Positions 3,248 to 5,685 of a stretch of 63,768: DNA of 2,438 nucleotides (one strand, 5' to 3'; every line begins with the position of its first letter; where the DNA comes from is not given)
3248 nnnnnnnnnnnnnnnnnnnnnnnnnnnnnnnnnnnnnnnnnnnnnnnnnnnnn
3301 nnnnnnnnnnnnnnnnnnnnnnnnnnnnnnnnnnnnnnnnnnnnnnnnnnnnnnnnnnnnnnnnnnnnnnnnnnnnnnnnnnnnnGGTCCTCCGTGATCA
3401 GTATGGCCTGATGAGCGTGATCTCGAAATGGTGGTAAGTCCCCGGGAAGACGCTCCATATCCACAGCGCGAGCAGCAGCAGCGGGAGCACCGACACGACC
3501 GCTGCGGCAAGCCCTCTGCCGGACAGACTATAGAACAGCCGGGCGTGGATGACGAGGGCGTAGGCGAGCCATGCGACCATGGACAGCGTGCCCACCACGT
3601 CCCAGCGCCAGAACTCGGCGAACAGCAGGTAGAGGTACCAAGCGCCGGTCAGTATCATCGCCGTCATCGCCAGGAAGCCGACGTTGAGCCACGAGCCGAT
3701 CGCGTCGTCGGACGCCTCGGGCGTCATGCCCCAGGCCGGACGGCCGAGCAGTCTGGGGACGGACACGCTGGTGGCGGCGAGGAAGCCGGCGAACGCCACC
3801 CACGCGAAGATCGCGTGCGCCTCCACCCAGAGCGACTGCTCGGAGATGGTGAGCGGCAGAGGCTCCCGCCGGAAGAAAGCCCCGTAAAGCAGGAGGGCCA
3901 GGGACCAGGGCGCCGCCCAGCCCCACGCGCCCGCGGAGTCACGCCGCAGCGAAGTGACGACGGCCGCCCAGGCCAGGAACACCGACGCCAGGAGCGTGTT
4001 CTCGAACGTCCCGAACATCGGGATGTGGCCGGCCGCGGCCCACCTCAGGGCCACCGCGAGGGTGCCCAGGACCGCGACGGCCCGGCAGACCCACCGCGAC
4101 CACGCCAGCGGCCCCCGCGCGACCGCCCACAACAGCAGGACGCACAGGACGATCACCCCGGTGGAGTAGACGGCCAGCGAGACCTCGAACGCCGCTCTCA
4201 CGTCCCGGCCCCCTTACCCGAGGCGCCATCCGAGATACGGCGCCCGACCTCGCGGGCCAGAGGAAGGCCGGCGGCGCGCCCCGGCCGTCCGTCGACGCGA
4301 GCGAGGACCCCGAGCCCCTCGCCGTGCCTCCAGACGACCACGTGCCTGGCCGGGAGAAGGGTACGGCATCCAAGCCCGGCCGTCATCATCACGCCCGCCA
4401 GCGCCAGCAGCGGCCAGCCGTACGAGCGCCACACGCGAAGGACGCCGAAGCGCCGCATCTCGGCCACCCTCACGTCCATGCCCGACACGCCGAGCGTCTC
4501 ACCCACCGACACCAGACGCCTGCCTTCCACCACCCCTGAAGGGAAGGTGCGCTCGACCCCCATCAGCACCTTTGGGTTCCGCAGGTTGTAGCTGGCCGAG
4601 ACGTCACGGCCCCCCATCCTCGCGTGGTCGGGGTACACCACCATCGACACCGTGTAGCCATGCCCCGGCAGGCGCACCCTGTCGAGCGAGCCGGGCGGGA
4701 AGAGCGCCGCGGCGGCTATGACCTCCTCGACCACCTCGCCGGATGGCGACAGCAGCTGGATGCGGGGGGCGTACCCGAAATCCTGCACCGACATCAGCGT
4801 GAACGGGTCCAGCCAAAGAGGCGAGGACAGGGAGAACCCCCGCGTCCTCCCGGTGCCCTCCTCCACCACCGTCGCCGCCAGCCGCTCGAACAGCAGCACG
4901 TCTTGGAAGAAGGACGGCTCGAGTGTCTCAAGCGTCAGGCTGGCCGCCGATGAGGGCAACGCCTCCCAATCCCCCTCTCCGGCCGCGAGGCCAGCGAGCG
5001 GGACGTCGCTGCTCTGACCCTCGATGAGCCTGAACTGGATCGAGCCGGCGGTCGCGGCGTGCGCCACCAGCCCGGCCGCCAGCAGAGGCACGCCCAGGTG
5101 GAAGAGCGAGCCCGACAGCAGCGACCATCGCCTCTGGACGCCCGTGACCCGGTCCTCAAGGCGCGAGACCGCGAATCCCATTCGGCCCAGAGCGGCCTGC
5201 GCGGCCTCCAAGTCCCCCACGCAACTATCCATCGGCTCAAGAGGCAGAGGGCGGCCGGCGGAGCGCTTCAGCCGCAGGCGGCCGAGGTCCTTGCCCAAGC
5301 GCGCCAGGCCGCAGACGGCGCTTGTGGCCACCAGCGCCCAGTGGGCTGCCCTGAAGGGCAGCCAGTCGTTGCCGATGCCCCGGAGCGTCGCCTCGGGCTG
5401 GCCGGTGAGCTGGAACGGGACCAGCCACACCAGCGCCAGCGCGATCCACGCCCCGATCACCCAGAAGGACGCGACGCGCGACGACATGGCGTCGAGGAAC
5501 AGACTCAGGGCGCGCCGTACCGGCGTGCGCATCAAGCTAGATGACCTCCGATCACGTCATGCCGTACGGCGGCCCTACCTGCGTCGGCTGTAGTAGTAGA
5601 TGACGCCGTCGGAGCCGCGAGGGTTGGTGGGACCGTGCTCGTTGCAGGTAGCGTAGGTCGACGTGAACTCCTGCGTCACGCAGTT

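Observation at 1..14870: Operon coupling a ~49-heme secreted cytochrome to its own System II (ResB/CcsA) maturation genes in a Gram-positive-type genome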

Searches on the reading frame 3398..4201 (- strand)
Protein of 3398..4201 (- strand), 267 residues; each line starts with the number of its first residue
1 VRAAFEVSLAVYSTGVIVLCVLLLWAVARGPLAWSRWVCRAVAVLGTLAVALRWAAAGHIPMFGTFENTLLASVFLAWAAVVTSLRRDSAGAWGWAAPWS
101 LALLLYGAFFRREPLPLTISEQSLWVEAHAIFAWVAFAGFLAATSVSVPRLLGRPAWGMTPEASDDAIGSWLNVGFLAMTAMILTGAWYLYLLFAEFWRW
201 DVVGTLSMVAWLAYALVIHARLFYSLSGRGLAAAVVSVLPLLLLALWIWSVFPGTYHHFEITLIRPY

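Call 4: search_protein_families(library=pfam, proteins=[window:3398-4201:-], max_evalue=0.01)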
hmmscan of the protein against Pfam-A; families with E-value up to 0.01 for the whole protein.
window:3398-4201:- (267 aa): 1 family
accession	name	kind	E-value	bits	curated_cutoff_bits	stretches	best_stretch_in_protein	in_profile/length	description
PF01578.25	Cytochrom_C_asm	-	4.3e-12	46.6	29.9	1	71-247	11-200/212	Cytochrome C assembly protein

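Call 5: search_protein_families(library=ncbifam, proteins=[window:3398-4201:-], max_evalue=0.01)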
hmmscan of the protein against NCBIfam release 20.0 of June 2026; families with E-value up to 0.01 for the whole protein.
window:3398-4201:- (267 aa): 1 family
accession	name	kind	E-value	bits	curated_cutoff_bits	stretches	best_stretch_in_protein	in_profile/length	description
TIGR03144.1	cytochr_II_ccsB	equivalog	2.8e-14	53.5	187.6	2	170-242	162-232/252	c-type cytochrome biogenesis protein CcsB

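Call 27: search_solved_structures(query=window:3398-4201:-, max_evalue=1, show_alignments=2)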
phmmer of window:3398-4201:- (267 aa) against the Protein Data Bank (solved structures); distinct sequences matched with E-value up to 1: 0.

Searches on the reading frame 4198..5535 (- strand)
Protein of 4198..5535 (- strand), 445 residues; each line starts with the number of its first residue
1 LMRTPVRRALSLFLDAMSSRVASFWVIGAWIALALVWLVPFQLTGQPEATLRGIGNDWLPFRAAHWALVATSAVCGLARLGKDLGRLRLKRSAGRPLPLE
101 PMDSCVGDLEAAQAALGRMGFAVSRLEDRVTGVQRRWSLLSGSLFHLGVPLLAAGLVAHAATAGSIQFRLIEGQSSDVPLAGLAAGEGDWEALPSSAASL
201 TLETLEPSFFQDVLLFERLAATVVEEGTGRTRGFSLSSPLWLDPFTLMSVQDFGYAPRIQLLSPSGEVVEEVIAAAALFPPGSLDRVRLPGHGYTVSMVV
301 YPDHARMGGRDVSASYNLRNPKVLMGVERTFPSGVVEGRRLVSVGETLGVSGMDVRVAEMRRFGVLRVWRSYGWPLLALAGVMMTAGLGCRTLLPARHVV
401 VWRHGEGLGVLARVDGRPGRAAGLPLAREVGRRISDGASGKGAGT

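Call 4: search_protein_families(library=pfam, proteins=[window:4198-5535:-], max_evalue=0.01)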
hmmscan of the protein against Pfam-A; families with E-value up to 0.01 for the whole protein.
window:4198-5535:- (445 aa): 1 family
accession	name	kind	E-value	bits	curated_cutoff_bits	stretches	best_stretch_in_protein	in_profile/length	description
PF05140.19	ResB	-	0.00068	19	24.6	0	231-404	285-460/486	ResB-like family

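Call 5: search_protein_families(library=ncbifam, proteins=[window:4198-5535:-], max_evalue=0.01)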
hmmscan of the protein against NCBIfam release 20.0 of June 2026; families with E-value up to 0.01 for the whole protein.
window:4198-5535:- (445 aa): 0 families

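Call 43: find_homologous_proteins(query=window:4198-5532:-, max_evalue=0.001)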
Query window:4198-5532:- (444 aa): 13 proteins with E <= 0.001 among 8000 candidates.
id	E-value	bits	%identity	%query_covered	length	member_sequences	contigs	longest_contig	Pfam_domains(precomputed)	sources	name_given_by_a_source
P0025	1.5e-280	948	98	100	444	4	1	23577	-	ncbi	-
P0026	3.0e-169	582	64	94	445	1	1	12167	PF05140.20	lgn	-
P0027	1.7e-156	540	60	93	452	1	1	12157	PF05140.20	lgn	-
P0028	8.4e-153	527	57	97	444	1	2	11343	PF05140.20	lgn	-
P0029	9.2e-138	478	55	92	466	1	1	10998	PF05140.20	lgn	-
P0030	3.6e-136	473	52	100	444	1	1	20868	PF05140.20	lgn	-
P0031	6.4e-134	465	52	97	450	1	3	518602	PF05140.20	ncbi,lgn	-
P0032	1.1e-100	356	41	99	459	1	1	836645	PF05140.20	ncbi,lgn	-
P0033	2.8e-95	338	50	77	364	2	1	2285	PF05140.20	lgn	-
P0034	3.7e-95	337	41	94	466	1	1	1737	PF05140.20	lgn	-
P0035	6.2e-76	274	39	93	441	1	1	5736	PF05140.20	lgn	-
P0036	4.6e-72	261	39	93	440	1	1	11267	PF05140.20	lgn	-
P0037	2.6e-71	259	39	87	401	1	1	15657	PF05140.20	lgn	-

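Call 44: find_encoding_contigs(protein=P0031, flank=10000, max_places=1)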
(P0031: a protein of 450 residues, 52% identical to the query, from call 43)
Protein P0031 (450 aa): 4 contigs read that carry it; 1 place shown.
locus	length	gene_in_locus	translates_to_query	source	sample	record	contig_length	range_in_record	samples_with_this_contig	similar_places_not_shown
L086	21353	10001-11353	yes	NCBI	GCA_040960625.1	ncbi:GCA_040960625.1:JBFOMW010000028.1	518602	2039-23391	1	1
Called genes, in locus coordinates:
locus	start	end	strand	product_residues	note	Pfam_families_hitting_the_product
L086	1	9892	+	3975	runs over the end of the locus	?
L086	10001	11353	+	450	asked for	PF05140:ResB (faint)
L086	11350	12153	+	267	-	PF01578:Cytochrom_C_asm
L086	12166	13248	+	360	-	-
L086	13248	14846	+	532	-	PF00496:SBP_bac_5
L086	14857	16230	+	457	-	PF05140:ResB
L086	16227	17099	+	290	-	PF01578:Cytochrom_C_asm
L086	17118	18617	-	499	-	PF13620:CarboxypepD_reg (weak), PF04122:CW_binding_2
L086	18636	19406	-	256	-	PF04122:CW_binding_2 (faint)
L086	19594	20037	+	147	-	-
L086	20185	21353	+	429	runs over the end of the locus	PF00709:Adenylsucc_synt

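Call 45: find_encoding_contigs(protein=P0032, flank=10000, max_places=1)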
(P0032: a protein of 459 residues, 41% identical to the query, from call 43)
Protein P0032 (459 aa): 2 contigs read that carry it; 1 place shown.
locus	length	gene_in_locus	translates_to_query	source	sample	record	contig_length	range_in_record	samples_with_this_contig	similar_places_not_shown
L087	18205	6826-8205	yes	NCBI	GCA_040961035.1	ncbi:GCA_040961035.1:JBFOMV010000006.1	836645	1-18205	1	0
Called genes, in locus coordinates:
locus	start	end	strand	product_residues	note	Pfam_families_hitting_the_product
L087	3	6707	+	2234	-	?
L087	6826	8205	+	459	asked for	PF05140:ResB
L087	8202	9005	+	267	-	PF01578:Cytochrom_C_asm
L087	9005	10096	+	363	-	-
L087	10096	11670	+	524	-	PF00496:SBP_bac_5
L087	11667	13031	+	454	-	PF05140:ResB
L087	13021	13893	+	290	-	PF01578:Cytochrom_C_asm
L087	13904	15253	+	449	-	PF02310:B12-binding, PF04055:Radical_SAM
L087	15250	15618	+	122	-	-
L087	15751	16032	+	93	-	-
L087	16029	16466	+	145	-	PF01850:PIN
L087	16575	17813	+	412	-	PF13393:tRNA-synt_His, PF00587:tRNA-synt_2b, PF03129:HGTP_anticodon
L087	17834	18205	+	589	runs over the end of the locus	PF01336:tRNA_anti-codon, PF00152:tRNA-synt_2, PF02938:GAD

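Call 46: find_encoding_contigs(protein=P0026, flank=10000, max_places=1)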
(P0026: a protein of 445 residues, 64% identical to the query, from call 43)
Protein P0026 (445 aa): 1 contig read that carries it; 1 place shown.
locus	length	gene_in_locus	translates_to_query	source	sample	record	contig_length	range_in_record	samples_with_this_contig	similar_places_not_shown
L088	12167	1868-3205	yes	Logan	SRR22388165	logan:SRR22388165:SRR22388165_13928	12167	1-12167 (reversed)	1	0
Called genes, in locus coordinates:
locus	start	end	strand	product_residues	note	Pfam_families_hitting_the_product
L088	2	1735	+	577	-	?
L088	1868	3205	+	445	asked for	PF05140:ResB (faint)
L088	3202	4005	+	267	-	PF01578:Cytochrom_C_asm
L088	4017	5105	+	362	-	-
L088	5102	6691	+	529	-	PF00496:SBP_bac_5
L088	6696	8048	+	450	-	PF05140:ResB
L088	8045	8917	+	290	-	PF01578:Cytochrom_C_asm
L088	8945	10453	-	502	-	PF13620:CarboxypepD_reg, PF04122:CW_binding_2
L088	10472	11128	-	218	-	PF04122:CW_binding_2 (faint)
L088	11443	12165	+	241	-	?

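Call 63: search_protein_families(library=ncbifam, proteins=[L086:13248-14846:+, L087:10096-11670:+, L088:5102-6691:+, L087:13904-15253:+], max_evalue=0.001)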
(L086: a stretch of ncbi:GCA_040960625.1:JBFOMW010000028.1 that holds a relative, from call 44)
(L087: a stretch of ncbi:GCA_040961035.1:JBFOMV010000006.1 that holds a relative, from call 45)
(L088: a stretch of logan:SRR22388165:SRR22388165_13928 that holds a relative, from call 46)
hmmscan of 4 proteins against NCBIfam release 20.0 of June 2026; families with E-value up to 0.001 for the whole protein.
L086:13248-14846:+ (532 aa): 5 families
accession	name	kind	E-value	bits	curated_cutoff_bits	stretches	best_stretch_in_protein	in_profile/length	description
NF045467.1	Opp4A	equivalog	1e-11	43.8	650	1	88-217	81-227/556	oligopeptide ABC transporter substrate-binding protein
TIGR04028.1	SBP_KPN_01854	hypoth_equivalog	1.7e-06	26.9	468.5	1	101-217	61-182/509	TIGR04028 family ABC transporter substrate-binding protein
TIGR02294.1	nickel_nikA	equivalog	1.6e-05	23.6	393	1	95-210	58-175/501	nickel ABC transporter substrate-binding protein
NF045468.1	Opp5A_nikA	equivalog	0.0004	19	600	0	98-217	69-178/488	nickel ABC transporter substrate-binding protein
NF047575.1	opine_bind_CntA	exception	0.00042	19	800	0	95-166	87-158/535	staphylopine-dependent metal ABC transporter substrate-binding lipoprotein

L087:10096-11670:+ (524 aa): 4 families
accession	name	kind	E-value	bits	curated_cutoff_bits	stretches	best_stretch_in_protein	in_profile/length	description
TIGR02294.1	nickel_nikA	equivalog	3.6e-08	32.4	393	1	55-160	29-128/501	nickel ABC transporter substrate-binding protein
NF011684.0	PRK15104.1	equivalog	9.2e-07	27.9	947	1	39-127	46-128/543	oligopeptide ABC transporter substrate-binding protein OppA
NF045467.1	Opp4A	equivalog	2.4e-06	26.1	650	1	90-127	88-125/556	oligopeptide ABC transporter substrate-binding protein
NF047575.1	opine_bind_CntA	exception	3.2e-05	22.7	800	0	89-118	86-115/535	staphylopine-dependent metal ABC transporter substrate-binding lipoprotein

L088:5102-6691:+ (529 aa): 5 families
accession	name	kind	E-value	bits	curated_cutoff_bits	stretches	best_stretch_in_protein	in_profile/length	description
NF045467.1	Opp4A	equivalog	5.7e-12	44.7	650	1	87-219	81-230/556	oligopeptide ABC transporter substrate-binding protein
TIGR02294.1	nickel_nikA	equivalog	9.7e-07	27.7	393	0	93-206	57-172/501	nickel ABC transporter substrate-binding protein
NF011684.0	PRK15104.1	equivalog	1.1e-05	24.4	947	1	57-132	61-129/543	oligopeptide ABC transporter substrate-binding protein OppA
NF047575.1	opine_bind_CntA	exception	8.7e-05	21.2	800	0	321-383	346-408/535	staphylopine-dependent metal ABC transporter substrate-binding lipoprotein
TIGR04028.1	SBP_KPN_01854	hypoth_equivalog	9.9e-05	21.1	468.5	0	322-388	318-383/509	TIGR04028 family ABC transporter substrate-binding protein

L087:13904-15253:+ (449 aa): 14 families
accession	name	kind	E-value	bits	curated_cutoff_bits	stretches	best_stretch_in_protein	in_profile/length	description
TIGR02026.1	BchE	equivalog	2.3e-17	63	481.35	1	166-353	200-388/497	magnesium-protoporphyrin IX monomethyl ester anaerobic oxidative cyclase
TIGR04367.1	HpnR_B12_rSAM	equivalog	1.8e-16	59.7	650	1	165-370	191-390/490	hopanoid C-3 methylase HpnR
TIGR04014.1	B12_SAM_MJ_0865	equivalog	2.8e-16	59.3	360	1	165-350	165-356/434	methyl-coenzyme M reductase glutamine C-methyltransferase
TIGR04013.1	B12_SAM_MJ_1487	hypoth_equivalog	2.4e-15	56.3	251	1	60-350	43-355/382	TIGR04013 family B12-binding domain/radical SAM domain-containing protein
TIGR03471.1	HpnJ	equivalog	5e-14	52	577.6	1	160-351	197-386/472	hopanoid biosynthesis associated radical SAM protein HpnJ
TIGR04072.2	rSAM_ladder_B12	equivalog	1.2e-13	50.5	360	1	82-319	92-337/443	lipid biosynthesis B12-binding/radical SAM protein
TIGR04479.1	bcpD_PhpK_rSAM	subfamily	4.3e-12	45.2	600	1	163-313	244-391/504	PhpK family radical SAM P-methyltransferase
NF050148.1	rSAM_ApyD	equivalog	1.3e-08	33.7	750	1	166-356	205-397/645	RiPP biosynthesis radical SAM protein ApyD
NF045585.1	rSAM_slr0320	equivalog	1e-06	27.5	775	1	164-304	239-380/511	photosystem II high light acclimation radical SAM protein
NF038361.1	rSAM_Sden_1168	equivalog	2.3e-06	26.4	575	1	162-279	284-399/560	Sden_1168 family B12-binding radical SAM P-methyltransferase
TIGR04295.1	B12_rSAM_oligo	hypoth_equivalog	5.1e-05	22.1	400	1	165-351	205-383/422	TIGR04295 family B12-binding domain-containing radical SAM protein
TIGR03904.1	SAM_YgiQ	equivalog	5.8e-05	21.8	462.35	1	162-201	296-335/558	YgiQ family radical SAM protein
NF033712.0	B12_rSAM_KedN5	subfamily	0.0004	18.7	700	0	157-198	192-233/624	KedN5 family methylcobalamin-dependent radical SAM C-methyltransferase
TIGR04385.1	B12_rSAM_cofa1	equivalog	0.00079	18.7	450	0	165-204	200-239/438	B12 lower ligand biosynthesis radical SAM protein BzaD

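Call 66: find_encoding_contigs(protein=P0037, flank=10000, max_places=1)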
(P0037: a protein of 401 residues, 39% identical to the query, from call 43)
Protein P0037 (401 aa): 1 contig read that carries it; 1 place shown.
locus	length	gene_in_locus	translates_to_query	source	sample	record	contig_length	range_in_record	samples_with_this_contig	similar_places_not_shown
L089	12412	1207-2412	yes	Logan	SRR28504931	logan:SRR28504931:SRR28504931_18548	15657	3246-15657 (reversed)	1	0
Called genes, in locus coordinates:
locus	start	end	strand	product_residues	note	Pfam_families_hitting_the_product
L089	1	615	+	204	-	?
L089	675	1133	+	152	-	-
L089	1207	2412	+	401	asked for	PF05140:ResB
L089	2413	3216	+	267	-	PF01578:Cytochrom_C_asm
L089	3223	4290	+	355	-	-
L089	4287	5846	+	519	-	PF00496:SBP_bac_5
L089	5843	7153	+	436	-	PF05140:ResB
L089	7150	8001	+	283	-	PF01578:Cytochrom_C_asm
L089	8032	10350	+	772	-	PF01564:Spermine_synth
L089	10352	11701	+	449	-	PF02310:B12-binding, PF04055:Radical_SAM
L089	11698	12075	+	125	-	-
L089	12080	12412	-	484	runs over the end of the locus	PF02310:B12-binding, PF04055:Radical_SAM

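Call 67: find_encoding_contigs(protein=P0030, flank=10000, max_places=1)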
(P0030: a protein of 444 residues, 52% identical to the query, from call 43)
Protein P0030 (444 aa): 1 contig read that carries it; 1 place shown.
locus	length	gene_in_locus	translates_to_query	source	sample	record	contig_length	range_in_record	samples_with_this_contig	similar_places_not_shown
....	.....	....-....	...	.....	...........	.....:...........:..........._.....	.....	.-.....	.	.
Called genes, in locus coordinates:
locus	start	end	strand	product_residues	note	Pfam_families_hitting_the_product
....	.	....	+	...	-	?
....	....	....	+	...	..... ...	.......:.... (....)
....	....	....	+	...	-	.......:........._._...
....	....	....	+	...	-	-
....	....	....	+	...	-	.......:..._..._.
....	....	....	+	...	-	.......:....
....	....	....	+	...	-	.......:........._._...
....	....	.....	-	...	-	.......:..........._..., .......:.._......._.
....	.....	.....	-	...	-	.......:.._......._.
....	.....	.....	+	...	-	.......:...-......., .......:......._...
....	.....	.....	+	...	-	-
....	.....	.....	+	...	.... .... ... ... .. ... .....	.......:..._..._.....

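Call 85: search_protein_families(library=pfam, proteins=[L089:675-1133:+], max_evalue=0.01)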
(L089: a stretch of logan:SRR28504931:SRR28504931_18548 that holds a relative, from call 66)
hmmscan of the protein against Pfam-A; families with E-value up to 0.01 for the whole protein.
L089:675-1133:+ (152 aa): 2 families
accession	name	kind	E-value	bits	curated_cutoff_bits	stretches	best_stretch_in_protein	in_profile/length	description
PF13355.12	ARC6-like_IMS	-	0.0005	21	22.8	1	50-141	22-116/117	ARC6-like, IMS domain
PF22819.2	TcaA_5th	-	0.00075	20.2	23.6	1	77-128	52-103/115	TcaA protein NTF2-like domain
